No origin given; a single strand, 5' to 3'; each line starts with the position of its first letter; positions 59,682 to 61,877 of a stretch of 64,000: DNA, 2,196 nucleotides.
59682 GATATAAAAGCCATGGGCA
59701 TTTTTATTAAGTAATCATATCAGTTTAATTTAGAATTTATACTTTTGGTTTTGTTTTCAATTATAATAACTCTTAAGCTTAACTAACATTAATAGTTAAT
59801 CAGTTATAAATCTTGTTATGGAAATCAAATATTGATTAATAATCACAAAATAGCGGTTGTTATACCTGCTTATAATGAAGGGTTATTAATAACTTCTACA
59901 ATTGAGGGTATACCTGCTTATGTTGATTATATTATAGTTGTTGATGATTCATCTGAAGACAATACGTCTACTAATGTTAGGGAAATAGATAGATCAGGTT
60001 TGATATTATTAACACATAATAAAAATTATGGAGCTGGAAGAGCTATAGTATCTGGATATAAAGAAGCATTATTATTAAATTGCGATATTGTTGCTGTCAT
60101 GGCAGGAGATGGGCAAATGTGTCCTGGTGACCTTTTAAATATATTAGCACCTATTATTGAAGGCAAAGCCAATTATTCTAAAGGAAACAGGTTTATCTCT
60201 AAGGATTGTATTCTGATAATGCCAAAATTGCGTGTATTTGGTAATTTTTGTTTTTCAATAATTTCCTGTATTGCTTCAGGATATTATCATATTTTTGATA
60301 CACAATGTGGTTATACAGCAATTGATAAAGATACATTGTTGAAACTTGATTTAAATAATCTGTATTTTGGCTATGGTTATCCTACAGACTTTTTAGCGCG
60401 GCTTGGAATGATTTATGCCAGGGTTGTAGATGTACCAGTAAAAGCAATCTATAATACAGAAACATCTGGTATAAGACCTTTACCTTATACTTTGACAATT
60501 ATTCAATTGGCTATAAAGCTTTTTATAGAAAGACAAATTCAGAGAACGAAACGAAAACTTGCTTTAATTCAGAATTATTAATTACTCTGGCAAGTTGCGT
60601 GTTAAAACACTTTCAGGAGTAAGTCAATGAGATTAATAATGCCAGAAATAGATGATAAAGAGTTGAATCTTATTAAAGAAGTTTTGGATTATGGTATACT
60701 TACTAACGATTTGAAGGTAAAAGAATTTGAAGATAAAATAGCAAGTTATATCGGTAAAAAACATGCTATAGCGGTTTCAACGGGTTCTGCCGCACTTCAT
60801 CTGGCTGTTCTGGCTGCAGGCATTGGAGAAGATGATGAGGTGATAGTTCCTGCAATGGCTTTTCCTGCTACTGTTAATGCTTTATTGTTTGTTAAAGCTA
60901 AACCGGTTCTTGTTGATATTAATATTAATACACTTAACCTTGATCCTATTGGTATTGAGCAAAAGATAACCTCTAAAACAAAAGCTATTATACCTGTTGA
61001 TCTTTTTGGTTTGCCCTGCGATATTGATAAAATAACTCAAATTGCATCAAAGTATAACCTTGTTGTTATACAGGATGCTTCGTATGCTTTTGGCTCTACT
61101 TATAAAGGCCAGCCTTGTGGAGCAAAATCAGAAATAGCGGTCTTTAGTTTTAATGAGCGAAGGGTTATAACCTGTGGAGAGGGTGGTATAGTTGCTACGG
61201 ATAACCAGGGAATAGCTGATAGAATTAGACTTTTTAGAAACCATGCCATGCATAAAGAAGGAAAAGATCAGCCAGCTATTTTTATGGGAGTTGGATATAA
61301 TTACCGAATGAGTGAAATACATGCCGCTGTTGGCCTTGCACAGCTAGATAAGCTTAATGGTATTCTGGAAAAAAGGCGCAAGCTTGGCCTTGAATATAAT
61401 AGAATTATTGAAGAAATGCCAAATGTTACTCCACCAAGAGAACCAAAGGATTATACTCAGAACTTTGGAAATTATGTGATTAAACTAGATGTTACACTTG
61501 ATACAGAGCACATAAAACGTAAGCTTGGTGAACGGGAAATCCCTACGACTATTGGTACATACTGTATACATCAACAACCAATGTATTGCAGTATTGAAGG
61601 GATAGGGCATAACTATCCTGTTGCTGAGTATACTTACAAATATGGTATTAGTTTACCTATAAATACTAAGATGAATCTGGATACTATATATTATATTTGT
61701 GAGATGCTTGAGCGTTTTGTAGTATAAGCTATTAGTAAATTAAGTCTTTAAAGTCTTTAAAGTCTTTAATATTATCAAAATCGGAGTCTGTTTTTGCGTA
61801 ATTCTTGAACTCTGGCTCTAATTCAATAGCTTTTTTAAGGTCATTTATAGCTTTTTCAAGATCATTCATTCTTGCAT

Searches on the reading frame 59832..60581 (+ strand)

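Call 35: search_protein_families(library=pfam, proteins=[window:59832-60581:+], max_evalue=0.001)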
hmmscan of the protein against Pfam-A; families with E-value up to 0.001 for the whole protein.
window:59832-60581:+ (249 aa): 1 family
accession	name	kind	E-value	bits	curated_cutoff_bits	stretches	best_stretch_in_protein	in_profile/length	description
PF00535.33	Glycos_transf_2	-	2.2e-15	57.4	23.3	1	9-136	2-131/168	Glycosyl transferase family 2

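Call 67: search_protein_families(library=ncbifam, proteins=[window:59832-60581:+], max_evalue=1e-10)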
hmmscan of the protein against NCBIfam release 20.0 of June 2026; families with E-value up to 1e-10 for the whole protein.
window:59832-60581:+ (249 aa): 2 families
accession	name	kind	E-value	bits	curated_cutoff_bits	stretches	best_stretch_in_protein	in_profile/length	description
TIGR04182.1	glyco_TIGR04182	equivalog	2.5e-15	56.7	325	1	7-188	2-173/293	S-layer glycoprotein N-glycosyltransferase AglJ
NF058614.1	PPMAGASynPpgS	equivalog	6.7e-15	55.1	370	1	8-209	3-200/226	polyprenyl-phospho-N-acetylgalactosaminyl synthase PpgS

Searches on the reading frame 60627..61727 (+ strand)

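Call 35: search_protein_families(library=pfam, proteins=[window:60627-61727:+], max_evalue=0.001)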
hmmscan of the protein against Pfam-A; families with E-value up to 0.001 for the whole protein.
window:60627-61727:+ (366 aa): 3 families
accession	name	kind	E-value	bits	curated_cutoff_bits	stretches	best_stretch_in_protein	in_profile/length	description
PF01041.23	DegT_DnrJ_EryC1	-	6.1e-104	348.5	19.8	1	7-361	2-359/360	DegT/DnrJ/EryC1/StrS aminotransferase family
PF01053.26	Cys_Met_Meta_PP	-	9.4e-08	31.4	27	1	21-158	45-181/381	Cys/Met metabolism PLP-dependent enzyme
PF00155.27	Aminotran_1_2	-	1.4e-07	31.5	19.7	1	31-155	44-190/361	Aminotransferase class I and II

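Call 67: search_protein_families(library=ncbifam, proteins=[window:60627-61727:+], max_evalue=1e-10)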
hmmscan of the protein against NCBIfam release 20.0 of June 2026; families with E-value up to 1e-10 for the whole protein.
window:60627-61727:+ (366 aa): 7 families
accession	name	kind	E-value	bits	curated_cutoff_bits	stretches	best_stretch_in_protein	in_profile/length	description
TIGR03588.1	PseC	equivalog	2.3e-87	293.4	423.5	1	7-363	8-378/380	UDP-4-amino-4,6-dideoxy-N-acetyl-beta-L-altrosamine transaminase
TIGR04181.1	NHT_00031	hypoth_equivalog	7.9e-78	261.8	420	1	3-344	3-357/359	LegC family aminotransferase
NF008658.2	PRK11658.1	equivalog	1.3e-70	238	631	1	4-363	8-375/379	UDP-4-amino-4-deoxy-L-arabinose aminotransferase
NF008687.0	PRK11706.1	equivalog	3.2e-60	203.9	375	1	6-365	7-374/375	dTDP-4-amino-4,6-dideoxygalactose transaminase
TIGR04427.1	PLP_DesI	equivalog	6.8e-55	186.8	650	1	15-361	37-379/390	dTDP-4-dehydro-6-deoxyglucose aminotransferase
TIGR02379.1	ECA_wecE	subfamily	7.3e-50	169.8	434.85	1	5-319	6-329/376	dTDP-4-amino-4,6-dideoxy-D-glucose transaminase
NF011936.0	PRK15407.1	equivalog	4.3e-47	160.8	423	1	10-324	46-394/440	lipopolysaccharide biosynthesis protein RfbH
